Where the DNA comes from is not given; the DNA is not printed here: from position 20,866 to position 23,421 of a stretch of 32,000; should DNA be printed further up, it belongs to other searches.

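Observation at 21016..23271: Single 751-aa polypeptide fusing cysteine desulfurase, persulfide-dioxygenase-like MBL domain and rhodanese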

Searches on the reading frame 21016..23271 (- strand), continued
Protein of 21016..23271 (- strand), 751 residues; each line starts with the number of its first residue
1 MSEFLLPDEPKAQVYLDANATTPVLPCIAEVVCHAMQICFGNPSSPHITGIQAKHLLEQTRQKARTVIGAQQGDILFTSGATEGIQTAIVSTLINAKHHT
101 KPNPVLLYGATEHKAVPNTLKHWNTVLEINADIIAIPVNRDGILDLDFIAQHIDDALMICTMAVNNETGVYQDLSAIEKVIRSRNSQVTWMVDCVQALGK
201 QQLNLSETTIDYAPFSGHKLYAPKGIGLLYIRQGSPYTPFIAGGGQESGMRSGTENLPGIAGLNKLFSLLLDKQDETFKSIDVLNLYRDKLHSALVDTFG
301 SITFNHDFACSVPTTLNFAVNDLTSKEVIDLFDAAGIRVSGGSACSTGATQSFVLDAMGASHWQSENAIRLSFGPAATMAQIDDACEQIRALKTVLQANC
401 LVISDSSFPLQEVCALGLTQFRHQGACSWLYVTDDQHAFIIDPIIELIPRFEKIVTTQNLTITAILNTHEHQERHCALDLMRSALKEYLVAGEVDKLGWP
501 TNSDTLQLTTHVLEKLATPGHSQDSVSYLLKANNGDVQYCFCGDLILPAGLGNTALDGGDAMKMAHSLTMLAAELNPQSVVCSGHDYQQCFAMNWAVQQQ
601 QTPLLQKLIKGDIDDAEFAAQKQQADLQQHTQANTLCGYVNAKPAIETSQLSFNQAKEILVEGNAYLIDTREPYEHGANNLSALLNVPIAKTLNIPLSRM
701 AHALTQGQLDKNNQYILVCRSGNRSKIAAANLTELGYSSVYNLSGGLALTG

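Call 33: predict_structure(alignment_id=A1)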
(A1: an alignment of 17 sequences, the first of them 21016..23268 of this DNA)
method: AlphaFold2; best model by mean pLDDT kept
length: 750 residues; sequences in the alignment: 17
mean_pLDDT: 80.8   pTM: 0.68
mean pLDDT of the five models: 80.8, 79.3, 78.3, 77.4, 74.1
residues with pLDDT >= 90: 276; 70-90: 338; 50-70: 70; < 50: 66
segments of 3 or more residues with pLDDT < 50: 1-9, 240-250, 342-365, 399-413
pLDDT, mean of each block of 10 residues (from residue 1): 35 71 84 74 72 87 90 85 88 92 85 77 92 83 90 95 81 93 94 82 88 85 86 78 38 73 92 87 94 89 83 84 72 75 36 40 60 88 90 60 32 70 86 90 83 82 91 79 90 91 86 94 94 92 90 88 97 95 84 92 94 96 78 55 67 86 83 60 76 86 89 86 86 91 70
secondary structure, 60 per line:
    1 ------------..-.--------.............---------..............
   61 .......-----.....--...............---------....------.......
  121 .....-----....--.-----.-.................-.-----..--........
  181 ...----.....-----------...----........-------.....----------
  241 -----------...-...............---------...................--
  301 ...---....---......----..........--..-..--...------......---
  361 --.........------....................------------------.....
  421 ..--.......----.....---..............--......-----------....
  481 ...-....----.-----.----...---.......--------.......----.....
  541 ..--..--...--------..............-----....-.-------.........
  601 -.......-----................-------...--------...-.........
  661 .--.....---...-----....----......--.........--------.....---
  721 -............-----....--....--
elements in order (helices of 4 or more, strands of 3 or more residues): H25-37 H47-67 E73-77 H80-94 E104-107 H114-125 E131-134 H145-154 E155-161 H173-183 E188-192 E211-215 E226-230 H256-270 H280-298 E301-303 E314-319 H324-333 H352-357 H363-366 E367-371 H378-397 E416-422 E425-431 E436-440 H444-457 E460-465 H477-483 E504-506 E510-516 E525-531 E536-542 E549-551 H560-573 E579-582 H594-600 H602-608 H614-629 E637-639 E648-650 H652-661 E664-668 H680-683 E691-693 H696-704 E713-717 H722-733 E739-742 H745-748

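Call 36: fold_search(model_id=the predicted structure, library=pdb)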
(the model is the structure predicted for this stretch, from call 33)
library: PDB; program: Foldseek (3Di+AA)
matches with E <= 10: 1903; with E <= 0.001: 1127
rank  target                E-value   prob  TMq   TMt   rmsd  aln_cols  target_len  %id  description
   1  1ecx_B                1.6e-31  1.00  0.44  0.87   4.2       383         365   32  NIFS-LIKE PROTEIN (released 2000-03-20)
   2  1ecx_A                4.5e-30  1.00  0.44  0.88   4.1       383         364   32  NIFS-LIKE PROTEIN (released 2000-03-20)
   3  4eb7_A                8.8e-30  1.00  0.44  0.84   4.6       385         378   28  A. fulgidus IscS-IscU complex structure (released 2012-05-02)
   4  4r5f                  1.3e-29  1.00  0.44  0.86   3.9       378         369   28  X-ray structure of the D199K mutant of the cysteine desulfurase IscS from A. fulgidus (released 2014-12-17)
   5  4eb5_B                1.5e-29  1.00  0.45  0.86   4.2       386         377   29  A. fulgidus IscS-IscU complex structure (released 2012-05-02)
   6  1p3w_A                1.7e-29  1.00  0.44  0.83   4.4       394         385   33  X-ray crystal structure of E. coli IscS (released 2003-07-22)
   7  4eb5_A                2.8e-29  1.00  0.44  0.84   4.6       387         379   29  A. fulgidus IscS-IscU complex structure (released 2012-05-02)
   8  3lvm_A                5.1e-29  1.00  0.44  0.81   4.4       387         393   33  Crystal Structure of E.coli IscS (released 2010-04-21)
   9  8rme_A                5.1e-29  1.00  0.45  0.80   6.5       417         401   28  Structure of the core ISC complex under turnover conditions (frataxin-bound) (released 2024-12-18)
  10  4hvk                  6.7e-29  1.00  0.44  0.86   4.0       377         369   28  Crystal structure and functional studies of an unusual L-cysteine desulfurase from Archaeoglobus fulgidus. (released 2012-12-05)
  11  3lvj_B                1.6e-28  1.00  0.45  0.83   4.4       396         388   33  Crystal Structure of E.coli IscS-TusA complex (form 1) (released 2010-04-21)
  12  3lvm_B                1.9e-28  1.00  0.44  0.80   4.4       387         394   33  Crystal Structure of E.coli IscS (released 2010-04-21)
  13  4isy_B                3.0e-28  1.00  0.44  0.84   4.4       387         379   27  Crystal structure of IscS from Mycobacterium tuberculosis (released 2014-02-26)
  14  8tvt_A                3.1e-28  1.00  0.45  0.82   4.3       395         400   29  Structure of human Cysteine desulfurase Nfs1 with L-propargylglycine bound to active site PLP in complex with ISD11, A (released 2024-09-11)
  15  4isy_A                3.5e-28  1.00  0.44  0.83   4.3       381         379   27  Crystal structure of IscS from Mycobacterium tuberculosis (released 2014-02-26)
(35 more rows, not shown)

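Call 37: search_protein_representatives(protein=window:21016-23268:-)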
Query: 750 residues. Proteins with E-value up to 0.001 (for the whole library): 33495; up to 1e-10: 18528; up to 1e-30: 6840. The best 150 are listed.
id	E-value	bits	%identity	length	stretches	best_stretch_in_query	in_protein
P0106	1.4e-280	949.2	59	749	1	11-748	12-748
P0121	1.3e-213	727.9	49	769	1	9-748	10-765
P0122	9.8e-213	725.0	50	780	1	10-748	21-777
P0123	7.0e-206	702.3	49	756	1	12-748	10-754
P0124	4.3e-191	653.4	53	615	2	11-467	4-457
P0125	3.2e-173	594.4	56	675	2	10-461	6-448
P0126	5.1e-173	593.7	44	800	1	12-748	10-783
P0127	8.9e-168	576.4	53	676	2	11-464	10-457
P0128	7.9e-167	573.2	50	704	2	12-502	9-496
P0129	1.0e-165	569.6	53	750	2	11-501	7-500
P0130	3.6e-163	561.1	44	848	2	11-529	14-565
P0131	5.4e-163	560.6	51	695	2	11-472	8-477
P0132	1.3e-162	559.3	51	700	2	6-470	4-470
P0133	3.6e-161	554.5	44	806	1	11-748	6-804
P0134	3.8e-161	554.4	43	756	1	12-748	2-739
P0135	1.9e-160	552.1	42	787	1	11-745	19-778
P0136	6.3e-159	547.1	42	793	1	11-748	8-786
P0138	1.0e-152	526.6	48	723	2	12-501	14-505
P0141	8.4e-147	507.0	40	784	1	10-748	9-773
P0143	5.6e-142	491.1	40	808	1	12-748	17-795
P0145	2.3e-140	485.8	44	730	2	11-584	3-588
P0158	7.0e-121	421.3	49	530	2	11-390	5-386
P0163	6.6e-113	395.0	46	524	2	10-394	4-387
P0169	3.1e-103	363.0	46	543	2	12-391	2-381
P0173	4.6e-101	355.8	45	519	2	11-398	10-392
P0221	1.3e-54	202.3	31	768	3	12-384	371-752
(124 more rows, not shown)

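Call 42: list_cluster_members(proteins=[P0122, P0123, P0126, P0130, P0133, P0134, P0135, P0136, P0141, P0143])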
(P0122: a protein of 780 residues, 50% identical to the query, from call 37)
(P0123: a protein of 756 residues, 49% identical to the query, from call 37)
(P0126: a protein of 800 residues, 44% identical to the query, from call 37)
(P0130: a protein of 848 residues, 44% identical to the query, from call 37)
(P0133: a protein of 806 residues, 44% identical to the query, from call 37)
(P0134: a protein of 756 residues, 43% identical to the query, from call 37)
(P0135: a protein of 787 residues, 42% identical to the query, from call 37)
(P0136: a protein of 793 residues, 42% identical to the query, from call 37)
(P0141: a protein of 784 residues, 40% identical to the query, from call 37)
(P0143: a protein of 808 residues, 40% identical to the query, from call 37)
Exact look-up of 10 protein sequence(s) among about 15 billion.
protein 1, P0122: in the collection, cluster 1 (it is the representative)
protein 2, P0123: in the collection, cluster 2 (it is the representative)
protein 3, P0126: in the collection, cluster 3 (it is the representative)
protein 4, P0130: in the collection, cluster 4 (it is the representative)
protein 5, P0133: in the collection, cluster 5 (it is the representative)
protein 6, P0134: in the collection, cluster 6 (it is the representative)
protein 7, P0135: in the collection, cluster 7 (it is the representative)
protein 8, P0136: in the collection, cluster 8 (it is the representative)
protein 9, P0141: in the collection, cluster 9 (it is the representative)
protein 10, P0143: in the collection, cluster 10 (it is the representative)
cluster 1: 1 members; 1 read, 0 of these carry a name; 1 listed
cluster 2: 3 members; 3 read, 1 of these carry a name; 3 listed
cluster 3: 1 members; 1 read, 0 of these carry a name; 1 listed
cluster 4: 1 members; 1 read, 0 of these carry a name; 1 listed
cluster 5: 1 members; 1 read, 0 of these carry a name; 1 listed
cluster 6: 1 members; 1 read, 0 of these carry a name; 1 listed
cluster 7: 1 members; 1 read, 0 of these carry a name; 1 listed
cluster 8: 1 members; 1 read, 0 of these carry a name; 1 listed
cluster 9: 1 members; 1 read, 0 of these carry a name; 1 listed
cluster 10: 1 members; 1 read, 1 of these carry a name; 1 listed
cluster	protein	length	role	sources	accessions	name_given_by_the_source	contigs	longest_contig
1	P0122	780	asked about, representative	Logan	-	-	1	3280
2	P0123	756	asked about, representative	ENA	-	-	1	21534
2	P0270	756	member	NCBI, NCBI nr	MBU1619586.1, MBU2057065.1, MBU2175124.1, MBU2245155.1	MAG: aminotransferase class V-fold PLP-dependent enzyme [Gammaproteobacteria bacterium] | aminotransferase class V-fold PLP-dependent enzyme [Gammaproteobacteria bacterium]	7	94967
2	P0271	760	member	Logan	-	-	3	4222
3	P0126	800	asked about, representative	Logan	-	-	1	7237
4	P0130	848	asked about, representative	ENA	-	-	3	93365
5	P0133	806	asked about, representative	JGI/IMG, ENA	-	-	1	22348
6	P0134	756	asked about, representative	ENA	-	-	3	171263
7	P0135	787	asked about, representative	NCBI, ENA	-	-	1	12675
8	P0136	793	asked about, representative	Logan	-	-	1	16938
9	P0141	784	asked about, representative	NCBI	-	-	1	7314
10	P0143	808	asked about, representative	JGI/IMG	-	cysteine desulfurase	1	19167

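Call 45: list_cluster_members(proteins=[P0169, P0173, P0163, P0158, P0124, P0125, P0128, P0138, P0145, P0221])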
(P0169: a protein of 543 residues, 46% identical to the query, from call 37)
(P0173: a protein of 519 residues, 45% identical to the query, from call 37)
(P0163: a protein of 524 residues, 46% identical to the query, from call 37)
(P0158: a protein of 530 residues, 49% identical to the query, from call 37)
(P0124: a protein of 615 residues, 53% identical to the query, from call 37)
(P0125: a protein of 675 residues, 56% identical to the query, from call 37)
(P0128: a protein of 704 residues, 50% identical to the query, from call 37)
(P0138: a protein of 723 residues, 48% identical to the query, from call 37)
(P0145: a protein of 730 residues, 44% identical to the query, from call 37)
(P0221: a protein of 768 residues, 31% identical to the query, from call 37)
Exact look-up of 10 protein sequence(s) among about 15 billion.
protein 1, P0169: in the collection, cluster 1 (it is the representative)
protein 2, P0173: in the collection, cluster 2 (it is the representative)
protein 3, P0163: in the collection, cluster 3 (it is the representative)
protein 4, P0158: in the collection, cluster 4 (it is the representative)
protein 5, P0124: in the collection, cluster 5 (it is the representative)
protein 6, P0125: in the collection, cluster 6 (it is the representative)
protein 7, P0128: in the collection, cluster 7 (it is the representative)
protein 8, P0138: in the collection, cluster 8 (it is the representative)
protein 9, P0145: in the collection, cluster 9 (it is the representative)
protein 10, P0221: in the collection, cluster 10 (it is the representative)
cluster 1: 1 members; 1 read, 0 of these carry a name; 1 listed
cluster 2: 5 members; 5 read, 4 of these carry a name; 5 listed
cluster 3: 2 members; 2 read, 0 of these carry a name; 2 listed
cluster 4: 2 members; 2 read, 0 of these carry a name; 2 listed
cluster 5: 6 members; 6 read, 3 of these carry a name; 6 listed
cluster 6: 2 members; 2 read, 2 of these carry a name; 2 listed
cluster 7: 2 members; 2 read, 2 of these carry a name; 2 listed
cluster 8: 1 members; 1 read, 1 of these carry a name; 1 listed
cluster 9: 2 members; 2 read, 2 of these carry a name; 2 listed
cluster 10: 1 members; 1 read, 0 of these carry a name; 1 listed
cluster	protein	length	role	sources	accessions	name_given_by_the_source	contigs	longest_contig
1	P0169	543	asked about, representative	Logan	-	-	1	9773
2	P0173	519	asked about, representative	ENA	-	-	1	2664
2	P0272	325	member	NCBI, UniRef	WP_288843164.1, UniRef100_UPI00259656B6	aminotransferase class V-fold PLP-dependent enzyme, partial [uncultured Deefgea sp.] | aminotransferase class V-fold PLP-dependent enzyme n=1 Tax=uncultured Deefgea sp. ...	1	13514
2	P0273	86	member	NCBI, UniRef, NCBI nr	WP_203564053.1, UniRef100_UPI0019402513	hypothetical protein [Deefgea sp. CFH1-16] | hypothetical protein n=1 Tax=Deefgea sp. CFH1-16 TaxID=2675457 RepID=UPI0019402513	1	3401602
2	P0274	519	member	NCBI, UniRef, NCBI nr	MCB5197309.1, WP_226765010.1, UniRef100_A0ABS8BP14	aminotransferase class V-fold PLP-dependent enzyme [Deefgea salmonis] | cysteine desulfurase n=1 Tax=Deefgea salmonis TaxID=2875502 RepID=A0ABS8BP14_9NEIS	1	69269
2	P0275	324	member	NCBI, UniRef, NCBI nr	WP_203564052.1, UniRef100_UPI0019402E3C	cysteine desulfurase family protein [Deefgea sp. CFH1-16] | cysteine desulfurase family protein n=1 Tax=Deefgea sp. CFH1-16 TaxID=2675457 ... | aminotransferase class V-fold PLP-dependent enzyme [Deefgea sp. CFH1-16]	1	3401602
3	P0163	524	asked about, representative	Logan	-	-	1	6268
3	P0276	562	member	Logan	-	-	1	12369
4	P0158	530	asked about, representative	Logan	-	-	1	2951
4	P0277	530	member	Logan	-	-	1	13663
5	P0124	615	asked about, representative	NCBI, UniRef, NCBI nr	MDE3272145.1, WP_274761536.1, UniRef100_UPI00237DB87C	aminotransferase class V-fold PLP-dependent enzyme [Pseudoalteromonas sp. G4] | aminotransferase class V-fold PLP-dependent enzyme n=1 Tax=Pseudoalteromonas sp. G4 ...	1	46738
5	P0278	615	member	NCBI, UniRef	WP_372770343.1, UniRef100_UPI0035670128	aminotransferase class V-fold PLP-dependent enzyme [Pseudoalteromonas sp.] | aminotransferase class V-fold PLP-dependent enzyme n=1 Tax=Pseudoalteromonas sp. ...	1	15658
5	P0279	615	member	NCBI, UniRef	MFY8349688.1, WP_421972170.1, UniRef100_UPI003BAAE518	aminotransferase class V-fold PLP-dependent enzyme [Pseudoalteromonas sp. SSM20] | aminotransferase class V-fold PLP-dependent enzyme n=1 Tax=Pseudoalteromonas sp. SSM20 ...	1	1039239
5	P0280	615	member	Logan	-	-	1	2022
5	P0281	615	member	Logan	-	-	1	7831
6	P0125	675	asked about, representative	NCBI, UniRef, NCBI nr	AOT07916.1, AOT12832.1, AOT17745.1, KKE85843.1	aminotransferase class V-fold PLP-dependent enzyme [Pseudoalteromonas luteoviolacea] | cysteine desulfurase n=1 Tax=Pseudoalteromonas luteoviolacea S4054 TaxID=1129367 ...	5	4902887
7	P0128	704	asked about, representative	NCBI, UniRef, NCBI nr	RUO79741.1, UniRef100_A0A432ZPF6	aminotransferase class V [Idiomarina tyrosinivorans] | cysteine desulfurase n=2 Tax=Idiomarina tyrosinivorans TaxID=1445662 ...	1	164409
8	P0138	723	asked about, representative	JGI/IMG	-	cysteine sulfinate desulfinase/cysteine desulfurase-like protein/rhodanese-related ...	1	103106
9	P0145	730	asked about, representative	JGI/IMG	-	cysteine desulfurase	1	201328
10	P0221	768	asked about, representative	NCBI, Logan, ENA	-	-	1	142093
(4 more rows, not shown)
